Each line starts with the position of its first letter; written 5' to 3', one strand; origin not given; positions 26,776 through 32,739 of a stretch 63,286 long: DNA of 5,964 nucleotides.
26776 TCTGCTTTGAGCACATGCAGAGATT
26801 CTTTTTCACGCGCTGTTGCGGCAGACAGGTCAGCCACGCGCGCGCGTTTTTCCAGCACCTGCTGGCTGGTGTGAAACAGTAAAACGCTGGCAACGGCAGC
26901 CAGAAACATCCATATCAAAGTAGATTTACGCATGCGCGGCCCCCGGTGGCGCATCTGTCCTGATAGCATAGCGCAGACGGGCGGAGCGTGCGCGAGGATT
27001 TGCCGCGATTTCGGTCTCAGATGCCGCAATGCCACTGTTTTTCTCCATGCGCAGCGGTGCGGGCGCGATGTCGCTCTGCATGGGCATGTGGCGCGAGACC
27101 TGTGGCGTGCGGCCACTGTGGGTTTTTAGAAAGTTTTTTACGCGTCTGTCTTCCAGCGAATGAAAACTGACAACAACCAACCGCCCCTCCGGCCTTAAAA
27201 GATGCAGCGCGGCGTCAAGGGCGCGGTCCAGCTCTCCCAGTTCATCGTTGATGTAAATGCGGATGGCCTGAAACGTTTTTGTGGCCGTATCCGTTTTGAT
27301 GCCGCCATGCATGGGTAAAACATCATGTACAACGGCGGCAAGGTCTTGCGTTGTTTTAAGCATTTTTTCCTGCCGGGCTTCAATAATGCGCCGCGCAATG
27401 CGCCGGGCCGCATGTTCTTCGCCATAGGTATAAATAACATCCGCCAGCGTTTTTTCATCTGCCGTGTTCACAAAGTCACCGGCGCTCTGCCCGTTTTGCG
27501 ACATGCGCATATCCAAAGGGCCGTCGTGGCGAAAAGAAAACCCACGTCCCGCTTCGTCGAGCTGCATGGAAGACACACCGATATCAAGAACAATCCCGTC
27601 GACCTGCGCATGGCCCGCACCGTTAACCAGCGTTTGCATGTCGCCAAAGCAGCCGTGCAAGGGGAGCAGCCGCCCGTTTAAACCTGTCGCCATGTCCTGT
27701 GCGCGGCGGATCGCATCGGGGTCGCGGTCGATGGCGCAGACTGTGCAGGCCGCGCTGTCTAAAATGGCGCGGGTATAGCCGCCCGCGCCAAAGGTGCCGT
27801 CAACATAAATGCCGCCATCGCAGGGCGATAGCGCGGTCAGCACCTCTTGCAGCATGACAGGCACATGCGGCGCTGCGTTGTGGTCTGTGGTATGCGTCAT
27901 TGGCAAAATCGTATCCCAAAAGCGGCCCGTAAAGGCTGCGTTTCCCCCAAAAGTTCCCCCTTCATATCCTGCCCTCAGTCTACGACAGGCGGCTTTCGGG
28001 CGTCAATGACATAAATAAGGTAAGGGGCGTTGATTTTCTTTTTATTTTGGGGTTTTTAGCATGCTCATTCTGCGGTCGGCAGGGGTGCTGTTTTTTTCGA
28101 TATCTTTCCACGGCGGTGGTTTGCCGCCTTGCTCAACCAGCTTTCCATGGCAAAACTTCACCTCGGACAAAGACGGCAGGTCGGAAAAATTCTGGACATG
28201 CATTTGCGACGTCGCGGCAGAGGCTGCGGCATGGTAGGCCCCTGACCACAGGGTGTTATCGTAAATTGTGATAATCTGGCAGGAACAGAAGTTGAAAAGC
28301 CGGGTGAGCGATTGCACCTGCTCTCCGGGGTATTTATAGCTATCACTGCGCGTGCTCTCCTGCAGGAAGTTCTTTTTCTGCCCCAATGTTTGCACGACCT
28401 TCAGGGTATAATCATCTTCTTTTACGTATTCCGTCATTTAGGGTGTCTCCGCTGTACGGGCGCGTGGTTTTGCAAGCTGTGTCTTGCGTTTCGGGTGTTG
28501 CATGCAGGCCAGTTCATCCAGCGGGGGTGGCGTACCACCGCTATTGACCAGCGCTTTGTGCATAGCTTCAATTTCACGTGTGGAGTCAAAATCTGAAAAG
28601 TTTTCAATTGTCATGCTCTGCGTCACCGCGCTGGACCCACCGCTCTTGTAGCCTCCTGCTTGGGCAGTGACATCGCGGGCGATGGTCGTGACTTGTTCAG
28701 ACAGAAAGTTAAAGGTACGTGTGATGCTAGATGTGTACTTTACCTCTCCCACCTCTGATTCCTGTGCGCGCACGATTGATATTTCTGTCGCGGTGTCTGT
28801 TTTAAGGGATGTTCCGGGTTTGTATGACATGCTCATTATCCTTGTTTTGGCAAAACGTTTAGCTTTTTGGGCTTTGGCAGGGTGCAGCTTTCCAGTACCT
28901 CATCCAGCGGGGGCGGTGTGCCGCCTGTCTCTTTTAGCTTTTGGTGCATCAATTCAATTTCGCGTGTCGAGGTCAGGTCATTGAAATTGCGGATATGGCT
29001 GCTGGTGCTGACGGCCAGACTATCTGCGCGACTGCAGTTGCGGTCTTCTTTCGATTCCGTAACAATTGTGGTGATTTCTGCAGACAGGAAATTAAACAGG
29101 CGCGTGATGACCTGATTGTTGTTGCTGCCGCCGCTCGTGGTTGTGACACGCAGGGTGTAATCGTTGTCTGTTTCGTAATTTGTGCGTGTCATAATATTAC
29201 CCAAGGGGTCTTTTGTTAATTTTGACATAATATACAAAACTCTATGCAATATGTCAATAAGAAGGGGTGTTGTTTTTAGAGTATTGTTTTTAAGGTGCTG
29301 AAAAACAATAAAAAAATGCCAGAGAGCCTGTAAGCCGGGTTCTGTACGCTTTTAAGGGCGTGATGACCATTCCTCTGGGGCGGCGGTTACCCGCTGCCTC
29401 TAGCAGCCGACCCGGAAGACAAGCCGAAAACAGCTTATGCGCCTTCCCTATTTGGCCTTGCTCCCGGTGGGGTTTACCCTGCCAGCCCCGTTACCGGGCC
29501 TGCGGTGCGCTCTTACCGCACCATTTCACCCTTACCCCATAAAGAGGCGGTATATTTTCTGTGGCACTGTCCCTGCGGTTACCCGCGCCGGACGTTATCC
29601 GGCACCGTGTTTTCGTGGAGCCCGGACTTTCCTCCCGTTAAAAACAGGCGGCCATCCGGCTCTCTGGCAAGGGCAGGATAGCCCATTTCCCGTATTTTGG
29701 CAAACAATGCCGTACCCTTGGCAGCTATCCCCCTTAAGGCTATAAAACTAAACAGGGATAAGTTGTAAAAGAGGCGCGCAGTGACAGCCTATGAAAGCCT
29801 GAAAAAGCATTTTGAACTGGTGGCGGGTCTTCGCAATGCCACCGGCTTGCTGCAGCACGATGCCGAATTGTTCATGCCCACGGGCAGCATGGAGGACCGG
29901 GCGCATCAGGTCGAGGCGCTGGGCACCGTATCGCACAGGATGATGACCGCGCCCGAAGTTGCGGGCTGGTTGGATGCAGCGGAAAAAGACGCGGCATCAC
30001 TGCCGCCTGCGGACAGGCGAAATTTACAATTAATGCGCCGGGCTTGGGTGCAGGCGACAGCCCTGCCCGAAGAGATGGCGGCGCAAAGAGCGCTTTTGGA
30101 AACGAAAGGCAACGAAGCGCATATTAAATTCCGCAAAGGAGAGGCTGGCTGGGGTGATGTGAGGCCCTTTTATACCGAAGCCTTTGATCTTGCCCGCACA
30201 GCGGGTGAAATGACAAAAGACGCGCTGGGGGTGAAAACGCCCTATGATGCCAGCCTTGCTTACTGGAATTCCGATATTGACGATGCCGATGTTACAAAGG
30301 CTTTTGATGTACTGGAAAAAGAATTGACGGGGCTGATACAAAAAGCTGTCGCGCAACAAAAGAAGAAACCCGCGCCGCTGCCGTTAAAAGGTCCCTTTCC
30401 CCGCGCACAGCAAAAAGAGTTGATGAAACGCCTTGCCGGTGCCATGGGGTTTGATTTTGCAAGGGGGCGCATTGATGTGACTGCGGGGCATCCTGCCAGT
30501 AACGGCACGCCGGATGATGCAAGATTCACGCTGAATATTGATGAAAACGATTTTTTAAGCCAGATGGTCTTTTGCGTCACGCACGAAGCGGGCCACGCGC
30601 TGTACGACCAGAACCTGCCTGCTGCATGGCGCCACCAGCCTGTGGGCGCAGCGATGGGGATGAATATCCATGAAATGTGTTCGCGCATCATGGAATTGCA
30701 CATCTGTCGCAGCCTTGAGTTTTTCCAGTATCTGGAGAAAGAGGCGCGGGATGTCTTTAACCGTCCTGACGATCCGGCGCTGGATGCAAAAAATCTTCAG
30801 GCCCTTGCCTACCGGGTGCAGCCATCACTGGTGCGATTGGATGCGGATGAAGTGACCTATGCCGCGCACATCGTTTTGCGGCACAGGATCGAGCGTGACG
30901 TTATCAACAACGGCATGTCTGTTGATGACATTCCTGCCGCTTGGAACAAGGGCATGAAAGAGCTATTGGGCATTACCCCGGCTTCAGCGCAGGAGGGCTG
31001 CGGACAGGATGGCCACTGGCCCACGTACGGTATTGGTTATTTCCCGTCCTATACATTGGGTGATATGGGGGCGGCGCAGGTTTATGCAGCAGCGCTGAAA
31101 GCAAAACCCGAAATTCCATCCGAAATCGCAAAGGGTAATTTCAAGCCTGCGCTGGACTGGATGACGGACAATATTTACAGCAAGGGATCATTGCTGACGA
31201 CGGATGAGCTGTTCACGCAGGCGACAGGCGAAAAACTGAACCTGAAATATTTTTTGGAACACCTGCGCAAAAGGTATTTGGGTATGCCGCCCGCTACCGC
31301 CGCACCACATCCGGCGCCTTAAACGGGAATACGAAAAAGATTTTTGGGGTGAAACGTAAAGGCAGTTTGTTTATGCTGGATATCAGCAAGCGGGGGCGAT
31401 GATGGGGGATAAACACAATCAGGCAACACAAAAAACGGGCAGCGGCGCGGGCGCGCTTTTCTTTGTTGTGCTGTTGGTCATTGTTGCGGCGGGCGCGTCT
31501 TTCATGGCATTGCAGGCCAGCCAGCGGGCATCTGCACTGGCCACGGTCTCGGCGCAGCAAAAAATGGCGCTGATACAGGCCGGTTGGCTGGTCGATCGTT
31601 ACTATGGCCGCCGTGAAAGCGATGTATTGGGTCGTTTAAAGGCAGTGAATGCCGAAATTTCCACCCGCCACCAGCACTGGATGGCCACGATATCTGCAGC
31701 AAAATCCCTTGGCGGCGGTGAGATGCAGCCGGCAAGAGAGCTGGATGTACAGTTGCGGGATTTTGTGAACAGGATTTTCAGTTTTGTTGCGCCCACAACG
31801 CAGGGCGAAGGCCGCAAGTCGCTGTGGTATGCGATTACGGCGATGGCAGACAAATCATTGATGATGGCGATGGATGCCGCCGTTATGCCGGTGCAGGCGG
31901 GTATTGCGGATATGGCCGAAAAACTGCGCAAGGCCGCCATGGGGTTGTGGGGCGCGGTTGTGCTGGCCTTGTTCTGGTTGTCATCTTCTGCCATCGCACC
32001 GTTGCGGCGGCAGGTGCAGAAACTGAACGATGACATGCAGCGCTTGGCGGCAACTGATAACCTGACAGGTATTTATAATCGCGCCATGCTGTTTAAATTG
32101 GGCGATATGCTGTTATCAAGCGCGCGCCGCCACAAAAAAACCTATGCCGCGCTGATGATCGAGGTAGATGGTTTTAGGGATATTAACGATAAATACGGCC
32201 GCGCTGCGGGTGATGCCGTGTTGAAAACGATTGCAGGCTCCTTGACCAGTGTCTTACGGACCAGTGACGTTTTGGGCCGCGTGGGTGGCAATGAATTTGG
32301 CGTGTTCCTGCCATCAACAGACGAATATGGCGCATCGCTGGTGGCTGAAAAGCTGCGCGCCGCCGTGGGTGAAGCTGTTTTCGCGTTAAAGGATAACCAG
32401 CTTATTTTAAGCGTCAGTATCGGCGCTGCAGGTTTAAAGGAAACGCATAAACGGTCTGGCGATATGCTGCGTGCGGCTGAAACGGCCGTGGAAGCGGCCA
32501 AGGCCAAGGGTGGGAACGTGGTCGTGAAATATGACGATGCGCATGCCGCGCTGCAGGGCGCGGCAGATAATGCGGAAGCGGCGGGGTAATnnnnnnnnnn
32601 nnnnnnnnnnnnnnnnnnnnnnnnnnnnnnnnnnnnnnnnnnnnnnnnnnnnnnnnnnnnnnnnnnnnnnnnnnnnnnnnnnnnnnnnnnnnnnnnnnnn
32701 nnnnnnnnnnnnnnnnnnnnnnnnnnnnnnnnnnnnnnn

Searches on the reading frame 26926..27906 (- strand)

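Call 14: search_protein_families(library=pfam, proteins=[window:26926-27906:-], max_evalue=0.001)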
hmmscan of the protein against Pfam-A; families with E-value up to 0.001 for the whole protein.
window:26926-27906:- (326 aa): 1 family
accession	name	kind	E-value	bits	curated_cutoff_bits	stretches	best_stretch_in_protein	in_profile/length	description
PF01795.25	Methyltransf_5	-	9.3e-95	318.1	27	1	12-314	2-306/309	MraW methylase family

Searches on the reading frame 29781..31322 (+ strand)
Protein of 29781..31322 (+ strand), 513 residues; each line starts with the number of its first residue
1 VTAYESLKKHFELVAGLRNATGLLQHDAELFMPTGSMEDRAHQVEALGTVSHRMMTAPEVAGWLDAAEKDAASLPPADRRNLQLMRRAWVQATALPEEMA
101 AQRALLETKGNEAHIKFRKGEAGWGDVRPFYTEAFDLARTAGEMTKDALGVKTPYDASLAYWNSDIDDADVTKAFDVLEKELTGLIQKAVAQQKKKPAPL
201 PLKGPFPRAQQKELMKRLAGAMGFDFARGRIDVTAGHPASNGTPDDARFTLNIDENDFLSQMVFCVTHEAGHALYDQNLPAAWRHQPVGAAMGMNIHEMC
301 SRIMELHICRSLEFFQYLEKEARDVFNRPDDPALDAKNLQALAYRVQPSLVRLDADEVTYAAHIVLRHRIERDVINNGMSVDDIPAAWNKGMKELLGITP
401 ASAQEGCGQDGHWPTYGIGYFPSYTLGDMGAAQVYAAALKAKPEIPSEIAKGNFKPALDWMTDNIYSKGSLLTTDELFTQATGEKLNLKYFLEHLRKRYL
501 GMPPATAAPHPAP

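Call 14: search_protein_families(library=pfam, proteins=[window:29781-31322:+], max_evalue=0.001)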
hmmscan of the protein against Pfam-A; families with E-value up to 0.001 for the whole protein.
window:29781-31322:+ (513 aa): 1 family
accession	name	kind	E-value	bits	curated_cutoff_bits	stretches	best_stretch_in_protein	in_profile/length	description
PF02074.21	Peptidase_M32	-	2.9e-124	415.8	25.1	1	7-499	2-489/489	Carboxypeptidase Taq (M32) metallopeptidase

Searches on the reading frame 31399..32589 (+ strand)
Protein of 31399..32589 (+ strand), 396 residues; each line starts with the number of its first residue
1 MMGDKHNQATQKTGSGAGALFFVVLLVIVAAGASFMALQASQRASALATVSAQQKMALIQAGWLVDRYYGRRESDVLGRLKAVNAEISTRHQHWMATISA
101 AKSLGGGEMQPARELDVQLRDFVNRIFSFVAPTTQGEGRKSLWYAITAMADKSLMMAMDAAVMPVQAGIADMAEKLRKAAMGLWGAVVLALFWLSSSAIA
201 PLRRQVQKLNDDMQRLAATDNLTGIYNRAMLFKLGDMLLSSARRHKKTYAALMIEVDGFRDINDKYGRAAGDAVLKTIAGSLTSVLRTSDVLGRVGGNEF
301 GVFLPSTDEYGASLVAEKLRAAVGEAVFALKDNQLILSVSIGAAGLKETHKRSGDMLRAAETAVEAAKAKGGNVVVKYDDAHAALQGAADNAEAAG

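Call 14: search_protein_families(library=pfam, proteins=[window:31399-32589:+], max_evalue=0.001)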
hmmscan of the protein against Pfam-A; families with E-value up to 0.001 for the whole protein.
window:31399-32589:+ (396 aa): 1 family
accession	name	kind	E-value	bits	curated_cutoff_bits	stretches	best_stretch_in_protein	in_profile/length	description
PF00990.26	GGDEF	-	1.2e-36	126.4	23.8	1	217-373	1-160/161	Diguanylate cyclase, GGDEF domain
